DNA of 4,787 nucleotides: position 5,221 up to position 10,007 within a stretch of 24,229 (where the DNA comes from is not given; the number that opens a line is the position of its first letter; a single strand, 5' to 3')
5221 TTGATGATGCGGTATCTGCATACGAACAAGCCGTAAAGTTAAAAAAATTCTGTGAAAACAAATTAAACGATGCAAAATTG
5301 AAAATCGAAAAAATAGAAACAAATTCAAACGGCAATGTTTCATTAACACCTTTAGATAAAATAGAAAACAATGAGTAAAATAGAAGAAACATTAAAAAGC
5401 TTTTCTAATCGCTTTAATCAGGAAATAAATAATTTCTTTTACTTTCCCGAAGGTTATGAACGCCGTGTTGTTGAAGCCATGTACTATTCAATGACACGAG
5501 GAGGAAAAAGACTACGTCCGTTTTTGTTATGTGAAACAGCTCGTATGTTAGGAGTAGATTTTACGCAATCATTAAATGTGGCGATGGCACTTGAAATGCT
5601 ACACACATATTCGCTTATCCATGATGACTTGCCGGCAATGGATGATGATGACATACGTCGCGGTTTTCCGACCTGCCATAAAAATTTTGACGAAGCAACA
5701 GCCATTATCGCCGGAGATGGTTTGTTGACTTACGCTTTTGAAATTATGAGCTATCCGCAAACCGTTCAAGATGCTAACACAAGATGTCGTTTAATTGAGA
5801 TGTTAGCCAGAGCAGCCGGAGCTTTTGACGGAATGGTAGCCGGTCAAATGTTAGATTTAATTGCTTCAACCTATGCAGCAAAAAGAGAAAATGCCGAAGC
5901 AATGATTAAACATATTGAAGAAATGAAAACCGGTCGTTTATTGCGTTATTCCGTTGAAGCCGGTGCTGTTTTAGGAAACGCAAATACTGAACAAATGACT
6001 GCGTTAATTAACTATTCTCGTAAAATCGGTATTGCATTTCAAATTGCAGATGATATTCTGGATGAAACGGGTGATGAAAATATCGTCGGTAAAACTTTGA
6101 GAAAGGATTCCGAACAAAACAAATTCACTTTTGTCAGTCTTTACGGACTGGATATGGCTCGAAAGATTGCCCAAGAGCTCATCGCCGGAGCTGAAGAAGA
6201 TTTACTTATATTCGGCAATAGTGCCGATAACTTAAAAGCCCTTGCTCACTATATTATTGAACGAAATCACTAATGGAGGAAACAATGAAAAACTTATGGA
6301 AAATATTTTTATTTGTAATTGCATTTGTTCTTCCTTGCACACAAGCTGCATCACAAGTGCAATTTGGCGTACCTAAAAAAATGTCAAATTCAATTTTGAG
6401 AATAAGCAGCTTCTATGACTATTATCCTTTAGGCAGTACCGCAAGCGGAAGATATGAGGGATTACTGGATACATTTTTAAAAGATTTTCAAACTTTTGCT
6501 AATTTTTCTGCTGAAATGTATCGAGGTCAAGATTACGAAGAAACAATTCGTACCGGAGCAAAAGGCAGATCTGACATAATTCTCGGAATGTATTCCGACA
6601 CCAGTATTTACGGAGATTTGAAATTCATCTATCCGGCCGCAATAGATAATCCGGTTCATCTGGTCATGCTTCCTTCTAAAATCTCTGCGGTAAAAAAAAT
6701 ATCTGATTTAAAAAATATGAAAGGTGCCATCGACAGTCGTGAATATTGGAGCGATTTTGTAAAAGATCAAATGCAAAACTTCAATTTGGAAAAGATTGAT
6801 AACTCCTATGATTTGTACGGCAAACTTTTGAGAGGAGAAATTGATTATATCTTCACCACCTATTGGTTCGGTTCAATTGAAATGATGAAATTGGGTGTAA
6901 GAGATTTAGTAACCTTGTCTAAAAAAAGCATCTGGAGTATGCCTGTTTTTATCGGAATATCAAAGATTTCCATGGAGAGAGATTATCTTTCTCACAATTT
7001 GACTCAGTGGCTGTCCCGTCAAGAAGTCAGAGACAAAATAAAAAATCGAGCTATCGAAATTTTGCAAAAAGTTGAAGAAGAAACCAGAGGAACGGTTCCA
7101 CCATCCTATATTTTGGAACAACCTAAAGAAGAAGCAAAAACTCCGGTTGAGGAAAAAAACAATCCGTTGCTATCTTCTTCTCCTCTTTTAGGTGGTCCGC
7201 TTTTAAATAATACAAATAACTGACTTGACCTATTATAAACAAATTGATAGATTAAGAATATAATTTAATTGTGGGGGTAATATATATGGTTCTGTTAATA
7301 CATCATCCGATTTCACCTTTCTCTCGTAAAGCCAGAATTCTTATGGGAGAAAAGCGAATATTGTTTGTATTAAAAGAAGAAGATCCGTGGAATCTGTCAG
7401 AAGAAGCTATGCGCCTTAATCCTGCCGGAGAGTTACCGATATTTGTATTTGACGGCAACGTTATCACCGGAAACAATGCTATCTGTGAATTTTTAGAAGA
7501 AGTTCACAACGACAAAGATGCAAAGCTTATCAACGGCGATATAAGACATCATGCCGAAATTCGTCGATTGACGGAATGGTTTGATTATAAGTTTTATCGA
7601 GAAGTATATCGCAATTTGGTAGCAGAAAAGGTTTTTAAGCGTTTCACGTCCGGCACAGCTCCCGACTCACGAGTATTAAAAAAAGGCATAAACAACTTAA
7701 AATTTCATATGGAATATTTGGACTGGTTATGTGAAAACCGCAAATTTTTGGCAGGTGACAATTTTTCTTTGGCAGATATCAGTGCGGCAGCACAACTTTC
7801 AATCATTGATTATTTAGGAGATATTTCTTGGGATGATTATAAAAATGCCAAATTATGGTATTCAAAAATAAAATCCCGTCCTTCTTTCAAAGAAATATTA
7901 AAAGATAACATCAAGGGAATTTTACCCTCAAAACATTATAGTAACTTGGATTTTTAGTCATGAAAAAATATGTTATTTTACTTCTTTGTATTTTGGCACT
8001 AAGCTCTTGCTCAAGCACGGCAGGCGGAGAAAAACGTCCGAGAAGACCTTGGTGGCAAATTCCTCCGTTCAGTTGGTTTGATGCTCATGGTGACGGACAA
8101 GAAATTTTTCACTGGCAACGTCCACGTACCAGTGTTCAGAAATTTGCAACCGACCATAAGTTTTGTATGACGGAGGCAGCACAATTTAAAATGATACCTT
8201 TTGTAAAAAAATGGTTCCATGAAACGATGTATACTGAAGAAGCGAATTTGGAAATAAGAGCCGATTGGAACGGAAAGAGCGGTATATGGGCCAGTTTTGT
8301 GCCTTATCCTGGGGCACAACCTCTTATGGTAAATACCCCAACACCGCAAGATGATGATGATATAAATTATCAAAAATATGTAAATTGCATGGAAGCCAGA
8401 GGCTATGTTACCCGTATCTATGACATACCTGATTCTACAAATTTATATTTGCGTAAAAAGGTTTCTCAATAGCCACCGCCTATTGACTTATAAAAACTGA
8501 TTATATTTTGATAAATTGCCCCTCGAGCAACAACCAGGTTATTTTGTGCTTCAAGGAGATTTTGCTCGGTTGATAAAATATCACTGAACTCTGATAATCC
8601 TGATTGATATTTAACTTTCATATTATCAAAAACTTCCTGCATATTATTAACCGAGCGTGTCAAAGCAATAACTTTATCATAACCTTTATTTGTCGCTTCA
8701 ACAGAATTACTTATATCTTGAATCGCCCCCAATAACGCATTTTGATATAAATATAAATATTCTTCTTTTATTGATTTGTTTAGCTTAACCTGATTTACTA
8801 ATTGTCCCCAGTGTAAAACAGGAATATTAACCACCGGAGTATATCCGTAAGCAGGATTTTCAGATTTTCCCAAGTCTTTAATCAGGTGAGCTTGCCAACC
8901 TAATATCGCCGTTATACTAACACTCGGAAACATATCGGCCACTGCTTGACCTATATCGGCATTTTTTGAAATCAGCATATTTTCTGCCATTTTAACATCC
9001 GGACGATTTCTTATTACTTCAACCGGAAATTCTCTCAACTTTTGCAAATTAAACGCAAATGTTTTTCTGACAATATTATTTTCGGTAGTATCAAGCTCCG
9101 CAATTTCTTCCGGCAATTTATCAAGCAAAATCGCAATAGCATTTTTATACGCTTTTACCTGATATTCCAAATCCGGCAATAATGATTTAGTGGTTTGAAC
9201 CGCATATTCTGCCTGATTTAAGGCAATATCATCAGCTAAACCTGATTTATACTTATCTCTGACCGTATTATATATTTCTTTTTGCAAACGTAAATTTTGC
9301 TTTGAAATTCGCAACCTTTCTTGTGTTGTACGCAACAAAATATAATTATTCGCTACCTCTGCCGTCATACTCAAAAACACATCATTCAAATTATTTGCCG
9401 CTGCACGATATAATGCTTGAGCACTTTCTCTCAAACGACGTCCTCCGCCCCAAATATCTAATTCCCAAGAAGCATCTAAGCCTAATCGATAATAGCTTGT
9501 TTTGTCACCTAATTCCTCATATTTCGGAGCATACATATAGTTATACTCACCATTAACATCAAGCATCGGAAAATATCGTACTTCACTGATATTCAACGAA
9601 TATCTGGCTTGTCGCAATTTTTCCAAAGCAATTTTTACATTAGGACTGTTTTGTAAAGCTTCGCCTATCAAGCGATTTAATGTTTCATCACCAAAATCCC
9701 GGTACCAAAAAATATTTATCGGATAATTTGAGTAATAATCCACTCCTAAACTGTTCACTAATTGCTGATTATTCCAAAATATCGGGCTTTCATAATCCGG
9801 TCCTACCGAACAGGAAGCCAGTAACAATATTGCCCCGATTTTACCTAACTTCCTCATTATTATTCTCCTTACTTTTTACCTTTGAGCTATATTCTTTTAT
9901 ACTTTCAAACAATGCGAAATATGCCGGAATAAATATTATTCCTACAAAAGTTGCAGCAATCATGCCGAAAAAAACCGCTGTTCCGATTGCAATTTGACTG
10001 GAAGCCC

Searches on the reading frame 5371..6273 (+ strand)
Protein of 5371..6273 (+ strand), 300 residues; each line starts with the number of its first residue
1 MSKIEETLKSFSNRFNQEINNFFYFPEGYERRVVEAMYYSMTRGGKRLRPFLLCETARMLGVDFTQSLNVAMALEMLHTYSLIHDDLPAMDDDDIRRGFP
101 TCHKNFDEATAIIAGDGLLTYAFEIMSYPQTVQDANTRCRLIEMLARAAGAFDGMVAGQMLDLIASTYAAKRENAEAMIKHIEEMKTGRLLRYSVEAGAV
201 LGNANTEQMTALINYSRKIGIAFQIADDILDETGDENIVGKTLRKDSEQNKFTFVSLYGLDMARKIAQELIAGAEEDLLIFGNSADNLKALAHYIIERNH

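Call 4: search_protein_families(library=ncbifam, proteins=[window:5371-6273:+])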
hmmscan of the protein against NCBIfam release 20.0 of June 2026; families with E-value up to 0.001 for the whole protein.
window:5371-6273:+ (300 aa): 16 families
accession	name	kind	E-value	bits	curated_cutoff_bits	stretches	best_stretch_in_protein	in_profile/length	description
NF045485.1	FPPsyn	subfamily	2.7e-96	322.1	275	1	13-300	6-288/288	farnesyl diphosphate synthase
NF045685.1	GGPPSynCrtE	equivalog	5.9e-80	268.4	460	1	29-300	26-293/293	geranylgeranyl diphosphate synthase CrtE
NF007877.0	PRK10581.1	equivalog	5.7e-71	239.1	321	1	5-299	4-298/299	(2E,6E)-farnesyl diphosphate synthase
NF040698.1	IdsA_Meth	equivalog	7.4e-55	186.4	468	1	3-266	2-256/328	short chain isoprenyl diphosphate synthase IdsA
NF041169.1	f2_encap_cargo4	exception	1.2e-51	176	450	1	42-274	47-267/334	family 2 encapsulin nanocompartment cargo protein polyprenyl transferase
NF041003.1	GGPP_syn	equivalog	3.1e-47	161.3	500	1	6-272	4-259/326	geranylgeranyl diphosphate synthase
NF040789.2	gerfarn_diphsyn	equivalog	5.4e-35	121.2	560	1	4-258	7-265/345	geranylfarnesyl diphosphate synthase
TIGR02748.1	GerC3_HepT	equivalog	1.3e-30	106.6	456.55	1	35-272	33-254/319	heptaprenyl diphosphate synthase component II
NF008140.0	PRK10888.1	equivalog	1.1e-29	103.8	412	1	37-275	36-259/323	octaprenyl diphosphate synthase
TIGR02749.1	prenyl_cyano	equivalog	4.9e-28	98.1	383.2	1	42-267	41-254/322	solanesyl diphosphate synthase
NF045549.1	GGPPsyn_IdsB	equivalog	7.8e-28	97.5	475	1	42-270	62-279/346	geranylgeranyl diphosphate synthase IdsB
NF045628.1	HxpDPsynlarge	equivalog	3e-26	92.1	500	1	30-271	20-246/311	hexaprenyl-diphosphate synthase large subunit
NF042417.1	NPPPS_Mycobact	equivalog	1.2e-23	83.7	600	1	33-262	44-258/335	nonaprenyl/(2E,6E)-farnesyl/geranylgeranyl diphosphat synthase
NF040627.1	GFPS_Meth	equivalog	1.8e-22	80.1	600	1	41-244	36-220/285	geranylfarnesyl diphosphate synthase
NF042416.1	GFPPS_Mycobact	equivalog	2.9e-20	72.5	600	1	23-263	21-270/350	bifunctional (2E,6E)-farnesyl/geranyl diphosphate synthase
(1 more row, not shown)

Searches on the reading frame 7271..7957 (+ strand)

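Call 4: search_protein_families(library=ncbifam, proteins=[window:7271-7957:+])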
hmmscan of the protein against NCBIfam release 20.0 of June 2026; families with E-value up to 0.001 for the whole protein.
window:7271-7957:+ (228 aa): 8 families
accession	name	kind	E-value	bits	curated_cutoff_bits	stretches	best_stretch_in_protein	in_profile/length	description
NF050814.1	FtsZBindFzlA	equivalog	3e-75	252.9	300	1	7-228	5-228/228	FtsZ-binding protein FzlA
NF007682.0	PRK10357.1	equivalog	1e-10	41.5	181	1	9-181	3-167/202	glutathione S-transferase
TIGR01262.1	maiA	equivalog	6.8e-08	32.4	171.05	1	42-177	39-171/211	maleylacetoacetate isomerase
NF007831.0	PRK10542.1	equivalog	1.8e-07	30.9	198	1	43-211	40-196/201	glutathione transferase GstA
NF007016.1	PRK09481.1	equivalog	6.6e-07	28.9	314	1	9-213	13-203/209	stringent starvation protein SspA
TIGR00862.1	O-ClC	subfamily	1.2e-06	28.5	358.95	0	16-80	20-84/236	intracellular chloride channel protein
NF049950.1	IsopEpoxGlthnTfaseIsoI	equivalog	3.3e-05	23.6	300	0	14-102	16-102/238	iIsoprene-epoxide--glutathione S-transferase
NF011693.0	PRK15113.1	equivalog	0.00024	20.8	150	1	14-173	15-172/214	glutathione transferase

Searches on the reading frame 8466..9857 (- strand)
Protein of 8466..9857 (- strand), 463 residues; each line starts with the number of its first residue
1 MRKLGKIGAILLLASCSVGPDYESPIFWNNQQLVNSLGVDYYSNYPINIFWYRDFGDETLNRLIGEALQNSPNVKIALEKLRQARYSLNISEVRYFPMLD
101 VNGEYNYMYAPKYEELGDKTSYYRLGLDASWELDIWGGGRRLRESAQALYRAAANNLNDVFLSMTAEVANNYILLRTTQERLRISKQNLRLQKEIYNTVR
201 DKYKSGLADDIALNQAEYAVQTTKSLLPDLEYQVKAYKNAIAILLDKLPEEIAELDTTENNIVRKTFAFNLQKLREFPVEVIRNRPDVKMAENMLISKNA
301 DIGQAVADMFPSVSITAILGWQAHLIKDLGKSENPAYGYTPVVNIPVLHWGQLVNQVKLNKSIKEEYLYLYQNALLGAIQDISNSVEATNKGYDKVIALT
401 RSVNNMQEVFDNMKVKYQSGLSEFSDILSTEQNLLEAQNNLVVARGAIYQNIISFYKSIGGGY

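Call 4: search_protein_families(library=ncbifam, proteins=[window:8466-9857:-])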
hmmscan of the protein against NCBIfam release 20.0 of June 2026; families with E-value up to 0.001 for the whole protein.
window:8466-9857:- (463 aa): 9 families
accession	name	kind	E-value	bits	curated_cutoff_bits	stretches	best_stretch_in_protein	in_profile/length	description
TIGR01845.1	outer_NodT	subfamily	1.9e-81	274.2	210.05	1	10-462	4-460/460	efflux transporter outer membrane subunit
NF033143.1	efflux_OM_AdeK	equivalog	1e-45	156.4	900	1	52-462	55-461/480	multidrug efflux RND transporter AdeIJK outer membrane channel subunit AdeK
NF007347.1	PRK09837.1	subfamily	5.6e-45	154.1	598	1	4-463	6-459/461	Cu(I)/Ag(I) efflux RND transporter outer membrane protein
NF033142.1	efflux_OM_AdeC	exception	4.1e-39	134.5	975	1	55-462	58-461/465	multidrug efflux RND transporter AdeABC outer membrane channel subunit AdeC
NF047721.1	ToxDrgExpTdeA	equivalog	3.2e-30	105.4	550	1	40-463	39-453/455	toxin/drug exporter TdeA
TIGR01844.1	type_I_sec_TolC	subfamily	2.3e-25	89.5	225.15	1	58-455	3-393/414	TolC family outer membrane protein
NF008524.1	PRK11459.1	equivalog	9e-22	77.5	650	1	33-463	41-476/478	multidrug resistance outer membrane protein MdtQ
NF007390.0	PRK09915.1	equivalog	2.9e-21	75.7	597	1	44-463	54-479/488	MdtP family multidrug efflux transporter outer membrane subunit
NF052390.1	efflux_OMP_AbuO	equivalog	3.3e-06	26.1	700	1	70-211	253-398/447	multidrug efflux outer membrane protein AbuO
